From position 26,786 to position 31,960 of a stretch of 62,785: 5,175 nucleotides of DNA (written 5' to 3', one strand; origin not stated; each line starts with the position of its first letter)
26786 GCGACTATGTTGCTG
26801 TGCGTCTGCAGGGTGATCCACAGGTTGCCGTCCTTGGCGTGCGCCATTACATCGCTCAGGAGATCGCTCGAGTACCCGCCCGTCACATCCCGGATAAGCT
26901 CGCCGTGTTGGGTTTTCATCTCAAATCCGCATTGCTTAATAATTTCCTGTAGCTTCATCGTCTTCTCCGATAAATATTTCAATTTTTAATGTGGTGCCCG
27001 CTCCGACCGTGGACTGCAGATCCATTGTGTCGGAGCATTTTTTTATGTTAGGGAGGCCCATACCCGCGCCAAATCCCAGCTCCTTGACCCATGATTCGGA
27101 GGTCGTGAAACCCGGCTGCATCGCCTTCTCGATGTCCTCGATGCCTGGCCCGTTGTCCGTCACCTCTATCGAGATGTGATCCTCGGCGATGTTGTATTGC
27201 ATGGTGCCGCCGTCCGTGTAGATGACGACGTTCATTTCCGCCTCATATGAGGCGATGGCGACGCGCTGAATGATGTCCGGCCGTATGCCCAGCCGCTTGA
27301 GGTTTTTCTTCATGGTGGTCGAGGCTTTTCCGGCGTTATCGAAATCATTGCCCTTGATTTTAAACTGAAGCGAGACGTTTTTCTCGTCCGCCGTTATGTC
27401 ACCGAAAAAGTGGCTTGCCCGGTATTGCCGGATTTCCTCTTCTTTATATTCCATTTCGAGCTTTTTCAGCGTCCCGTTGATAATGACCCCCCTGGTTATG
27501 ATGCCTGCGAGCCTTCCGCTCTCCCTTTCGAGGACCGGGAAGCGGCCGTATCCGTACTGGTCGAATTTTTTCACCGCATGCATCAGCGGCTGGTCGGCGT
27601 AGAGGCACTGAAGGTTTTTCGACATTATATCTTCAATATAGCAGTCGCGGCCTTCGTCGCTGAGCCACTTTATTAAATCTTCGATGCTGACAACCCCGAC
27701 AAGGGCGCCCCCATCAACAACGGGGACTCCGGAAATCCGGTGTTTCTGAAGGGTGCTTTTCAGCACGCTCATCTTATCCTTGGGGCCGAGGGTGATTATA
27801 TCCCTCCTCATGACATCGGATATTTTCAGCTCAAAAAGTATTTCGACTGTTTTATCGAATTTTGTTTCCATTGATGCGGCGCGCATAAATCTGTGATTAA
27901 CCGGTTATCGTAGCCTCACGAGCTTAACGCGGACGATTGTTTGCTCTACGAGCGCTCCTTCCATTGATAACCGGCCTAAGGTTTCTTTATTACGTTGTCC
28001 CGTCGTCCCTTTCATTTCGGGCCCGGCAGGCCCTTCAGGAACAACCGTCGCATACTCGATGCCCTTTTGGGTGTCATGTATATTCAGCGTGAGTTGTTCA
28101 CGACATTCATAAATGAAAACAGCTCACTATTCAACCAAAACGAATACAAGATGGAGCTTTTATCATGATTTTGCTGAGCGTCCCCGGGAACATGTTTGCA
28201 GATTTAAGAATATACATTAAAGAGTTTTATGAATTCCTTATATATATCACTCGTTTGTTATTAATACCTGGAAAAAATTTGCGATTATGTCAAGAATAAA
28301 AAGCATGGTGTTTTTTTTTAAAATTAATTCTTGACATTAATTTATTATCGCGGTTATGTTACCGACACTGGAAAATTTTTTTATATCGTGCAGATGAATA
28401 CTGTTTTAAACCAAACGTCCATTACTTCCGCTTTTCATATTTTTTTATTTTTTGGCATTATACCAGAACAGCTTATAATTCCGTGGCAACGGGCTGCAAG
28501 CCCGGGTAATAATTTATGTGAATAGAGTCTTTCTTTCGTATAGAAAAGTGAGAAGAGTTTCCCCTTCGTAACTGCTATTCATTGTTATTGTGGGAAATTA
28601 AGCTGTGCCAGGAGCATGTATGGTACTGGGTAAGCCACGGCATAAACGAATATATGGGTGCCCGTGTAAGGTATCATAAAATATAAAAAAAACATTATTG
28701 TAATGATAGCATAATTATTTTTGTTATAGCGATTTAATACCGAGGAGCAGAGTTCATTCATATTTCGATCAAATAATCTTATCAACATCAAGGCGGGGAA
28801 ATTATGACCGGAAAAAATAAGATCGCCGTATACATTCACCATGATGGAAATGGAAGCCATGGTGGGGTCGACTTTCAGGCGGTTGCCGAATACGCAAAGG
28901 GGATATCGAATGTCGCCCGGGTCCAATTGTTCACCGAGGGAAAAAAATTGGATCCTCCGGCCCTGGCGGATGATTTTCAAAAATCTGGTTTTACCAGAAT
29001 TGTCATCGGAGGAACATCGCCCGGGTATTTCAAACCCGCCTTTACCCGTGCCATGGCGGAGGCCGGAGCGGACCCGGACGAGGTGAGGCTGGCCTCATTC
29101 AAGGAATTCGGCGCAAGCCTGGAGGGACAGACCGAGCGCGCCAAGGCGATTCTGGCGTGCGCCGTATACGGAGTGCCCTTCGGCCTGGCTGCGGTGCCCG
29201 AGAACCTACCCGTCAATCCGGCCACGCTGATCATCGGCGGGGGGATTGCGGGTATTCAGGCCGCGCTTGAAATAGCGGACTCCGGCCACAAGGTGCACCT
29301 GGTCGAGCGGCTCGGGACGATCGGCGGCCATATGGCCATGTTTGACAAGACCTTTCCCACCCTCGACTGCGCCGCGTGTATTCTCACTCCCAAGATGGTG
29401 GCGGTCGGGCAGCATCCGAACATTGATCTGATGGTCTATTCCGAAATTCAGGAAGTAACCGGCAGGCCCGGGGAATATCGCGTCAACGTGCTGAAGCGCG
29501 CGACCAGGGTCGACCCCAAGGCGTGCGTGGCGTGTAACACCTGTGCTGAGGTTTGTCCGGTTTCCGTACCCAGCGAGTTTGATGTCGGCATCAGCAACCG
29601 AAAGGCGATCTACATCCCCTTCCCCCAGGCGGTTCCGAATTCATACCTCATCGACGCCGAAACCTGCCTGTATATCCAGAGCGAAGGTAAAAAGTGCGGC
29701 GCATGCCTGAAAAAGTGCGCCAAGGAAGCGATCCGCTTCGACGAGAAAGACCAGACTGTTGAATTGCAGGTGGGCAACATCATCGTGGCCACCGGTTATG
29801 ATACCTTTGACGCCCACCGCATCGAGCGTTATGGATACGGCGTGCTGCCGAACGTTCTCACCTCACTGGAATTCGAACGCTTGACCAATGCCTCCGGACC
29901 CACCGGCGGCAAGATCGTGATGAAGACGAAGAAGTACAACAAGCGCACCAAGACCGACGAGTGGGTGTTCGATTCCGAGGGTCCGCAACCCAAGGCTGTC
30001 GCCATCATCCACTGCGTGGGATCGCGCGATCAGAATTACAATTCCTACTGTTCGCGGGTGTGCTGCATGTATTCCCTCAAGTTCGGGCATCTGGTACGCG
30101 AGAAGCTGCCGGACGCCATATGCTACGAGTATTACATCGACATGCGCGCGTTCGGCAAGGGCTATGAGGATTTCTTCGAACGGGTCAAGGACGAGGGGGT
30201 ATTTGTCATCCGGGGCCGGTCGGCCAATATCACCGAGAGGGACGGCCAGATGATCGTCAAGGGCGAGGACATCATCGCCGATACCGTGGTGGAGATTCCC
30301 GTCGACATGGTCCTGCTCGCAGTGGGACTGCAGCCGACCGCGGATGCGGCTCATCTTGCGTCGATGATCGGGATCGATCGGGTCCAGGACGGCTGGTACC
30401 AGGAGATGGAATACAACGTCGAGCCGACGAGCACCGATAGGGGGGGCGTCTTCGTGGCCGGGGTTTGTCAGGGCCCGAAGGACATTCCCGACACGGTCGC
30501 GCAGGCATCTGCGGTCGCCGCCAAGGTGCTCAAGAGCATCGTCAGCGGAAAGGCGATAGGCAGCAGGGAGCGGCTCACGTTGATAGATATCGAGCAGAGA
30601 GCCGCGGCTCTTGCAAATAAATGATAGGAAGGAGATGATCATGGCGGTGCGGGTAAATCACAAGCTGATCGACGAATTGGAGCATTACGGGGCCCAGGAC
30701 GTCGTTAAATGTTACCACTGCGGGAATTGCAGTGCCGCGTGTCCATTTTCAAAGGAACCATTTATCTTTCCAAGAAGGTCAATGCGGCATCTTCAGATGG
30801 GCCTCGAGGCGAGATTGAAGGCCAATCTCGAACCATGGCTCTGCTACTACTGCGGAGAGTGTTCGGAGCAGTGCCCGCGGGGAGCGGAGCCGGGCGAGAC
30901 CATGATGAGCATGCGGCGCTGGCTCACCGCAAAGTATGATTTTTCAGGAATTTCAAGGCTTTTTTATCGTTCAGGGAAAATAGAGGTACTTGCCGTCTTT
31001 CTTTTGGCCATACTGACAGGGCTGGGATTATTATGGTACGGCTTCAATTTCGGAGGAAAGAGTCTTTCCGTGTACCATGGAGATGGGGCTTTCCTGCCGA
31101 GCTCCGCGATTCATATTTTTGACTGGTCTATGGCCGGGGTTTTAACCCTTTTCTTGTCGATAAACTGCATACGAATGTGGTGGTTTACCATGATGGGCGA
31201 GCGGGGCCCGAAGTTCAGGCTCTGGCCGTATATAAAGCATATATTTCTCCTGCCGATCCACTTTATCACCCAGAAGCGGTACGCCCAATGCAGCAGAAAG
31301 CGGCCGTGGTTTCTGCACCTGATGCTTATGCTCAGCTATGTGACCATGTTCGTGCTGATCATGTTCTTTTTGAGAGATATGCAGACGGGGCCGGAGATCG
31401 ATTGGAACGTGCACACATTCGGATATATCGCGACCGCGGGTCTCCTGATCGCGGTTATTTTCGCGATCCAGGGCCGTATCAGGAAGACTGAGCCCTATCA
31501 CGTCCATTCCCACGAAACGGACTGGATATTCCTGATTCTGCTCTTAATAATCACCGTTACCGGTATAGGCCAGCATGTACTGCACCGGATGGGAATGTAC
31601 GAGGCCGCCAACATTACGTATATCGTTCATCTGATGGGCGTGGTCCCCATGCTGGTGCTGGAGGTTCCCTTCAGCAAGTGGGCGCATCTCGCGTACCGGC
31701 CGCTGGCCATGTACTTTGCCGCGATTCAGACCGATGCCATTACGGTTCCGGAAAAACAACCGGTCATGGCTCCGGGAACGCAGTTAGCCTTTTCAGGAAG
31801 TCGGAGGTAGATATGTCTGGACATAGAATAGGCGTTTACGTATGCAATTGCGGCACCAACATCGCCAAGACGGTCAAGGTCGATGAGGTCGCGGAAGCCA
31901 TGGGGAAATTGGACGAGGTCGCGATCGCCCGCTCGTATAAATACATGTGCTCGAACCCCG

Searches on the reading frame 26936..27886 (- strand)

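Call 29: search_protein_families(library=pfam, max_evalue=0.000001, proteins=[window:26936-27886:-])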
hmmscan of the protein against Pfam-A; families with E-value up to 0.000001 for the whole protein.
window:26936-27886:- (316 aa): 3 families
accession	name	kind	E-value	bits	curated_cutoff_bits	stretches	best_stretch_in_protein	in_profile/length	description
PF00571.33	CBS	-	1.2e-26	93.2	24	2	22-76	1-56/57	CBS domain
PF13581.12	HATPase_c_2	-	2.3e-09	37.8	27.4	1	185-302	8-125/127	Histidine kinase-like ATPase domain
PF02518.31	HATPase_c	-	3.9e-09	37.4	26.4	1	219-304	16-107/111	Histidine kinase-, DNA gyrase B-, and HSP90-like ATPase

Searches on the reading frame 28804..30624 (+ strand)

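Call 28: search_protein_families(library=pfam, max_evalue=0.000001, proteins=[window:28804-30624:+])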
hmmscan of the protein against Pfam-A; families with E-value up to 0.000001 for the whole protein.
window:28804-30624:+ (606 aa): 3 families
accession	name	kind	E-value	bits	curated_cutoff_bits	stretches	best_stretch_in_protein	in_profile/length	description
PF07992.20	Pyr_redox_2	-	1.6e-13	51.2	26.1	0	141-242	3-85/291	Pyridine nucleotide-disulphide oxidoreductase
PF12831.13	FAD_oxidored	-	5.1e-08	33.1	27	1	142-178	3-39/416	FAD dependent oxidoreductase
PF13450.12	NAD_binding_8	-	3e-07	31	21.9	1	143-194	1-52/68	NAD(P)-binding Rossmann-like domain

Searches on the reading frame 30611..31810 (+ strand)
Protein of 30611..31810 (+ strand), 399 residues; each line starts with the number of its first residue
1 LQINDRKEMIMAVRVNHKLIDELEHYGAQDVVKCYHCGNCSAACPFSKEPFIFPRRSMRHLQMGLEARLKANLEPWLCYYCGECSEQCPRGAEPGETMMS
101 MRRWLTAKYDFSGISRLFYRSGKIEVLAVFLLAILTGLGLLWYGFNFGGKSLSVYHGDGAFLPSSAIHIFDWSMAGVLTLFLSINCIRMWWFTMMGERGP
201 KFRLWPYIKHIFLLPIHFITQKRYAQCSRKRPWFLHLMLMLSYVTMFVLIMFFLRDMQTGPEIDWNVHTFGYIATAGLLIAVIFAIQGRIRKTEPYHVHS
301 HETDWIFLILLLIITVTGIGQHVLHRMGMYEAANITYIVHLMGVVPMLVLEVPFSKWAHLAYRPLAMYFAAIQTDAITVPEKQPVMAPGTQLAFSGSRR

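Call 28: search_protein_families(library=pfam, max_evalue=0.000001, proteins=[window:30611-31810:+])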
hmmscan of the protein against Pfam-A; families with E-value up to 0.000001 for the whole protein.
window:30611-31810:+ (399 aa): 5 families
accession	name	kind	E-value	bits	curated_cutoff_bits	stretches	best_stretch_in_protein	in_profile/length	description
PF13183.11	Fer4_8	-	1.2e-09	39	27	1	32-91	3-67/68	4Fe-4S dicluster domain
PF13237.11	Fer4_10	-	2.8e-08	34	25.5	1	30-89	5-53/53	4Fe-4S dicluster domain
PF12838.12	Fer4_7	-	2.1e-07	31.8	27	1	33-92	1-52/52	4Fe-4S dicluster domain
PF13187.11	Fer4_9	-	2.8e-07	30.9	27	0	33-92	1-51/52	4Fe-4S dicluster domain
PF13534.11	Fer4_17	-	4.7e-07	30.7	22.2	0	33-91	1-59/61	4Fe-4S dicluster domain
